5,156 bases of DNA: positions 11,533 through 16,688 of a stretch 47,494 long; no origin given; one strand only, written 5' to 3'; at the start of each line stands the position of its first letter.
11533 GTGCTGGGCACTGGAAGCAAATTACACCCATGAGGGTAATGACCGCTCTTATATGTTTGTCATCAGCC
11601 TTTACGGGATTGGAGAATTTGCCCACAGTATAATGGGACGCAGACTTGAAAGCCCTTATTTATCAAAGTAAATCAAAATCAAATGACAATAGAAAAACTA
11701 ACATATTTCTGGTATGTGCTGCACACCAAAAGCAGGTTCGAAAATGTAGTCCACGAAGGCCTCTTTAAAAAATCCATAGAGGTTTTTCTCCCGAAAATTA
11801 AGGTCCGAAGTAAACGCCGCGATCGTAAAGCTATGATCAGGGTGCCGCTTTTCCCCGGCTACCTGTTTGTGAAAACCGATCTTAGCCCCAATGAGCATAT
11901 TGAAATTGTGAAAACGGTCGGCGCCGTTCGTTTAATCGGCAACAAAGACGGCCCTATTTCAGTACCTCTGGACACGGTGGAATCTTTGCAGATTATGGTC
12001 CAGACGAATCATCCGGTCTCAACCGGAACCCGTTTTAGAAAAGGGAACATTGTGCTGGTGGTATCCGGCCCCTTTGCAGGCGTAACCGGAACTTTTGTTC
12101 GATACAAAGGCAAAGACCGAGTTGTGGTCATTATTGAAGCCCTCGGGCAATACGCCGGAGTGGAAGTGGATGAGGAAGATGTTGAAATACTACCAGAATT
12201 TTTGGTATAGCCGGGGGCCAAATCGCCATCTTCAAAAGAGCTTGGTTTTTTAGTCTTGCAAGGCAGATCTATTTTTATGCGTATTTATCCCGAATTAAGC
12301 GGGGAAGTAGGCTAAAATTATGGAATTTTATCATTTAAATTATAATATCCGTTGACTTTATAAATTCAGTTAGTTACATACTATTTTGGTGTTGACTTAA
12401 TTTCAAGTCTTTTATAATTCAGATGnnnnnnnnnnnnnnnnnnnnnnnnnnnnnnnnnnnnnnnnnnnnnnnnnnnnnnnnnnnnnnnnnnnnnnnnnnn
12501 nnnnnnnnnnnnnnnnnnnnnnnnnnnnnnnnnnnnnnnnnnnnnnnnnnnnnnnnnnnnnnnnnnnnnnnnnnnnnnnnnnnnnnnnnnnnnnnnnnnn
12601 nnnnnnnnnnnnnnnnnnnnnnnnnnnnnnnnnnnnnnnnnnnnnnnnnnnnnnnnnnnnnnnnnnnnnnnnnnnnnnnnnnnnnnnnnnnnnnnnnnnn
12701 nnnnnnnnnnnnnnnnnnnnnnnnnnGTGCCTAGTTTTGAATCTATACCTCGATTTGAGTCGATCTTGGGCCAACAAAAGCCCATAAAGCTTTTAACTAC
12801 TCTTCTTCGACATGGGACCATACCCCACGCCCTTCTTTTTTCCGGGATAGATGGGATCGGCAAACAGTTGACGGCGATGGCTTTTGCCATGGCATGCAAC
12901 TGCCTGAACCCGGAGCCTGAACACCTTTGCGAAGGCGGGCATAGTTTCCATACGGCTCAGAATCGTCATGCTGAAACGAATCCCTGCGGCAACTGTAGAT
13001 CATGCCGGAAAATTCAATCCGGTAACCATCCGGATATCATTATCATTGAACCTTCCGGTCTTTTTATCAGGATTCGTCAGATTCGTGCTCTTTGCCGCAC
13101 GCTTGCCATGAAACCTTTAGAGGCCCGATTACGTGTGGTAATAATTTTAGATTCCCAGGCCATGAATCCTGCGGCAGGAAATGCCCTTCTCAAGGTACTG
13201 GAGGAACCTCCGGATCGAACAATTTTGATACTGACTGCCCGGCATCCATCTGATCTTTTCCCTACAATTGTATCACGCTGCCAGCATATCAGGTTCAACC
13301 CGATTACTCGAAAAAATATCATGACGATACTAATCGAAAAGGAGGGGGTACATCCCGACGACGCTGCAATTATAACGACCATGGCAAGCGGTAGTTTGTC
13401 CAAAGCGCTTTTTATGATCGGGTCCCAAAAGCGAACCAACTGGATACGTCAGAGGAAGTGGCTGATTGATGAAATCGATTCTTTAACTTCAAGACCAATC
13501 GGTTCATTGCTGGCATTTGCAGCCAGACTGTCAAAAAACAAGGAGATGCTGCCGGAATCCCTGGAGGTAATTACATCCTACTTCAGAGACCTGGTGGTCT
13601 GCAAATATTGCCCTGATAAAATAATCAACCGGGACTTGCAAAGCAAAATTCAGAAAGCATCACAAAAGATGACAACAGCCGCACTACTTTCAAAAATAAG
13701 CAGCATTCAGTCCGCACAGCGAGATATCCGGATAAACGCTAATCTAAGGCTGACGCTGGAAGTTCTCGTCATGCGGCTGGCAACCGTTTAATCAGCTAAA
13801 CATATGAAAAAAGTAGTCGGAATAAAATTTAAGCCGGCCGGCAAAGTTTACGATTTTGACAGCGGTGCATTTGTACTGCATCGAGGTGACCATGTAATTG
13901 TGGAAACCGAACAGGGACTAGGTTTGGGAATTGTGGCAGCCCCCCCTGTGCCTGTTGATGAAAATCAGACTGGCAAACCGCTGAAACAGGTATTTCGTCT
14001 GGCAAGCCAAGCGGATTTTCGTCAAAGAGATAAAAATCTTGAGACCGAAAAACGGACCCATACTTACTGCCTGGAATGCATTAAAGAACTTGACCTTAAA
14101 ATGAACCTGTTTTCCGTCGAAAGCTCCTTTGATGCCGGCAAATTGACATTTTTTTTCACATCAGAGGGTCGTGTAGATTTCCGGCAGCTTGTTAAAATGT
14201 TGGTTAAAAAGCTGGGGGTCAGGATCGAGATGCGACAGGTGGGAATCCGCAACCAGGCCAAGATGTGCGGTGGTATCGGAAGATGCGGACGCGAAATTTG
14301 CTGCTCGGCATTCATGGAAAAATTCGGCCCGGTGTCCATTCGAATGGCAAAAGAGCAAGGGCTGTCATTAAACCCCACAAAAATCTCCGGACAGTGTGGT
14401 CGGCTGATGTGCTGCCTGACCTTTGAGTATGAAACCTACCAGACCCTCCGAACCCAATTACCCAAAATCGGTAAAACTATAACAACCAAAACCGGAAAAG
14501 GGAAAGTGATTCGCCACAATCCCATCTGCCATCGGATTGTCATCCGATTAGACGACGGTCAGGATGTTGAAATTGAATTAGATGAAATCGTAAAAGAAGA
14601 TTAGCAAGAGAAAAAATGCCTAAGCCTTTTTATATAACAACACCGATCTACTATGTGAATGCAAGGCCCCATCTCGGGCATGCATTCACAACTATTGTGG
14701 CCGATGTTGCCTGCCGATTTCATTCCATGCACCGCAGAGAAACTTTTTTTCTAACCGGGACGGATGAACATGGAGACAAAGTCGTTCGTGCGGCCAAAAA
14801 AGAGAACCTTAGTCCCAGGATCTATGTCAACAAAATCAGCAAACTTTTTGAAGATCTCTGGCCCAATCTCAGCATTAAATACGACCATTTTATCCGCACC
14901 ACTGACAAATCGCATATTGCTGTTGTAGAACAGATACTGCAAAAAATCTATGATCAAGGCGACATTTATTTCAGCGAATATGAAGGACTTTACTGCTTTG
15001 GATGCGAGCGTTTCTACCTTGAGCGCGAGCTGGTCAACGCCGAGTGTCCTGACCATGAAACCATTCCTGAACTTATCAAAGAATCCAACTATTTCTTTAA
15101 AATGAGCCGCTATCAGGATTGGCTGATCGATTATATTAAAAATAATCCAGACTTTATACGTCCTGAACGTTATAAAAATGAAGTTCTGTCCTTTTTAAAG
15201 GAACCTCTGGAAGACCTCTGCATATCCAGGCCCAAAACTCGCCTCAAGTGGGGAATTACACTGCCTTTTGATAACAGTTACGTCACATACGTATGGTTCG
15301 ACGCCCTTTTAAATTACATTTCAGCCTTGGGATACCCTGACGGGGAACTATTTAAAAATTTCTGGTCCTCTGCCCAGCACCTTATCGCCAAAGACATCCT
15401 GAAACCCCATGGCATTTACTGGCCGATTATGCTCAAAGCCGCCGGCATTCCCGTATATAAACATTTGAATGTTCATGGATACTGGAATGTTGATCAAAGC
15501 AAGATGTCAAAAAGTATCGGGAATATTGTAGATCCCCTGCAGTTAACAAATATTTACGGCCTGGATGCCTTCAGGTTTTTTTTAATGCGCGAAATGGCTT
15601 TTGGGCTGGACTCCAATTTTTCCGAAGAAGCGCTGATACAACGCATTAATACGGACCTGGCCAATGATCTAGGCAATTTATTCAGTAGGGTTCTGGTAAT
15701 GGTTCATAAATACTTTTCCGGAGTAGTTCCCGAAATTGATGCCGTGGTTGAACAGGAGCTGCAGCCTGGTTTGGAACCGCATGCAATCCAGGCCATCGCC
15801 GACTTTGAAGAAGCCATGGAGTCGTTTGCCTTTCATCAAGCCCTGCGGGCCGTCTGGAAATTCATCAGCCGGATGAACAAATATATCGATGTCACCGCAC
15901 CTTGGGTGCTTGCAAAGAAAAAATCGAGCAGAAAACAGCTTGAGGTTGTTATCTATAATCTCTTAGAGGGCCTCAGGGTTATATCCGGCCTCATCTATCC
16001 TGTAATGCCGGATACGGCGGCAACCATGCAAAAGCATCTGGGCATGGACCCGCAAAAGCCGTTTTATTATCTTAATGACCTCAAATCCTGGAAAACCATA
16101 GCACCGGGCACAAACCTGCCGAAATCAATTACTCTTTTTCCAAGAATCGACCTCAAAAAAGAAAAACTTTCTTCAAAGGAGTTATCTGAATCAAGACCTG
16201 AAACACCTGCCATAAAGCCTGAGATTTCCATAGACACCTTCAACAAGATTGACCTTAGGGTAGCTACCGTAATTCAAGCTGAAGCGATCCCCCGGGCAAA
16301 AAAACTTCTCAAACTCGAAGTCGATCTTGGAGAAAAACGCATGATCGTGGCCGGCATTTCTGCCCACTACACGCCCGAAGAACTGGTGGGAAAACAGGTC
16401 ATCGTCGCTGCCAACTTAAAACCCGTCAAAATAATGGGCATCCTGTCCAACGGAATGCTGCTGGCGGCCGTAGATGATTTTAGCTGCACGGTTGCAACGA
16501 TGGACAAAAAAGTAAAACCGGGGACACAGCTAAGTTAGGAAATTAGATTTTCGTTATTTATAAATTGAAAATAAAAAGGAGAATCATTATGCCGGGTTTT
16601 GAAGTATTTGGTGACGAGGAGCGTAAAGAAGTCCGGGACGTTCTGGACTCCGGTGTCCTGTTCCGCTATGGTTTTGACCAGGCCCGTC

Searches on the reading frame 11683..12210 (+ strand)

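Call 79: search_protein_families(library=pfam, proteins=[window:11683-12210:+], max_evalue=0.0001)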
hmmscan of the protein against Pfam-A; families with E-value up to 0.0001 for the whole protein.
window:11683-12210:+ (175 aa): 1 family
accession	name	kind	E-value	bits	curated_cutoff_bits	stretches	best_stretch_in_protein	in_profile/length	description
PF02357.24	NusG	-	3.2e-21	76.1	22.2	1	10-102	3-92/93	Transcription termination factor nusG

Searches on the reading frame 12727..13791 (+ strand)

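Call 79: search_protein_families(library=pfam, proteins=[window:12727-13791:+], max_evalue=0.0001)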
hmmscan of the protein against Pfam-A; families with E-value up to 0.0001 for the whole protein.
window:12727-13791:+ (354 aa): 2 families
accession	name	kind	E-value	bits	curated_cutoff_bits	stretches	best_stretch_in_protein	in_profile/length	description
PF13177.12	DNA_pol3_delta2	-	4.1e-51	173.6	27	2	80-193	47-160/161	DNA polymerase III, delta subunit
PF09115.15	DNApol3-delta_C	-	2.3e-08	34.9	21.7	1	239-351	3-115/117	DNA polymerase III, delta subunit, C terminal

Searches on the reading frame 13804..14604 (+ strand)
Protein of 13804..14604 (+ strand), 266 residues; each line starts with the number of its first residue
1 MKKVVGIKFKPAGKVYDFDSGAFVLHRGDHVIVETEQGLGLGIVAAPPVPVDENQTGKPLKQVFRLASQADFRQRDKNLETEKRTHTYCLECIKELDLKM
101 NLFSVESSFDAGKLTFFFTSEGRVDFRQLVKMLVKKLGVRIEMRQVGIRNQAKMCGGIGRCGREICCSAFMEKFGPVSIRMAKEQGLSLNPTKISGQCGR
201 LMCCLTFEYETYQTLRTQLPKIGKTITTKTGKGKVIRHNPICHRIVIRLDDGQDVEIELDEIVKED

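Call 79: search_protein_families(library=pfam, proteins=[window:13804-14604:+], max_evalue=0.0001)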
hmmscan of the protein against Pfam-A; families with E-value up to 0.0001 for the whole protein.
window:13804-14604:+ (266 aa): 1 family
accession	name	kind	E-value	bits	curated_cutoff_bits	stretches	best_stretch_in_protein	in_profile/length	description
PF04468.17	PSP1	-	2.9e-28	98.4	27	1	61-146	1-86/86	PSP1 C-terminal conserved region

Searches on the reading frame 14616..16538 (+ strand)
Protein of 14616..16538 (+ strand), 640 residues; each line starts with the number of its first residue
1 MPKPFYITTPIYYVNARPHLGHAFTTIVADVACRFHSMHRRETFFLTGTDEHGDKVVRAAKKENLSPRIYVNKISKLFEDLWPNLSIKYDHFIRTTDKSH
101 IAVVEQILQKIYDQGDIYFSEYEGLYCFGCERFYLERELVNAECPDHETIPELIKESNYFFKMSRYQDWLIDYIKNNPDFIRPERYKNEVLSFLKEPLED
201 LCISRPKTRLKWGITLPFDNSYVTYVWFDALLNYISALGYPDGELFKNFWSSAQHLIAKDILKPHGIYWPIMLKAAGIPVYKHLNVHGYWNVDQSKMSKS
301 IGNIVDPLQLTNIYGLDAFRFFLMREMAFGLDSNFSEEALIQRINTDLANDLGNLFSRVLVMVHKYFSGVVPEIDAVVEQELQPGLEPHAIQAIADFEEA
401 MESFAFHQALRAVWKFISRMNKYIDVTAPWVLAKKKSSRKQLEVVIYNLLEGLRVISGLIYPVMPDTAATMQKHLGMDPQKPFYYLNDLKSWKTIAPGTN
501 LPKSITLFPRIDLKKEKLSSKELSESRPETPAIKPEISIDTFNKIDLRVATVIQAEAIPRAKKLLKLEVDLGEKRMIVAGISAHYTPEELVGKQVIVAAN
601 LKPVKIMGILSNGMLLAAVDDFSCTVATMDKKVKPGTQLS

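Call 45: search_protein_families(library=pfam, proteins=[window:14616-16538:+], max_evalue=0.0001)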
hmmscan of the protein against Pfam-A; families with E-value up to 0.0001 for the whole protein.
window:14616-16538:+ (640 aa): 6 families
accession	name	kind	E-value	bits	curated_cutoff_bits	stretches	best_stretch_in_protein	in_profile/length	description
PF09334.17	tRNA-synt_1g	-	1.8e-102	343.5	20.1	2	150-360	175-391/391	tRNA synthetases class I (M)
PF01588.26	tRNA_bind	-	1.9e-25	89.2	27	1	547-638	1-96/96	Putative tRNA binding domain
PF00133.28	tRNA-synt_1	-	4.9e-25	88.6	22.7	2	3-218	23-245/414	tRNA synthetases class I (I, L, M and V)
PF01406.26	tRNA-synt_1e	-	4.1e-12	46.5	27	1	14-123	19-127/301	tRNA synthetases class I (C) catalytic domain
PF19303.5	Anticodon_3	-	2.8e-09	37.4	23.5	1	391-512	19-136/152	Anticodon binding domain of methionyl tRNA ligase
PF08264.19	Anticodon_1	-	2e-08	34.7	25.1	1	392-472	10-87/148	Anticodon-binding domain of tRNA ligase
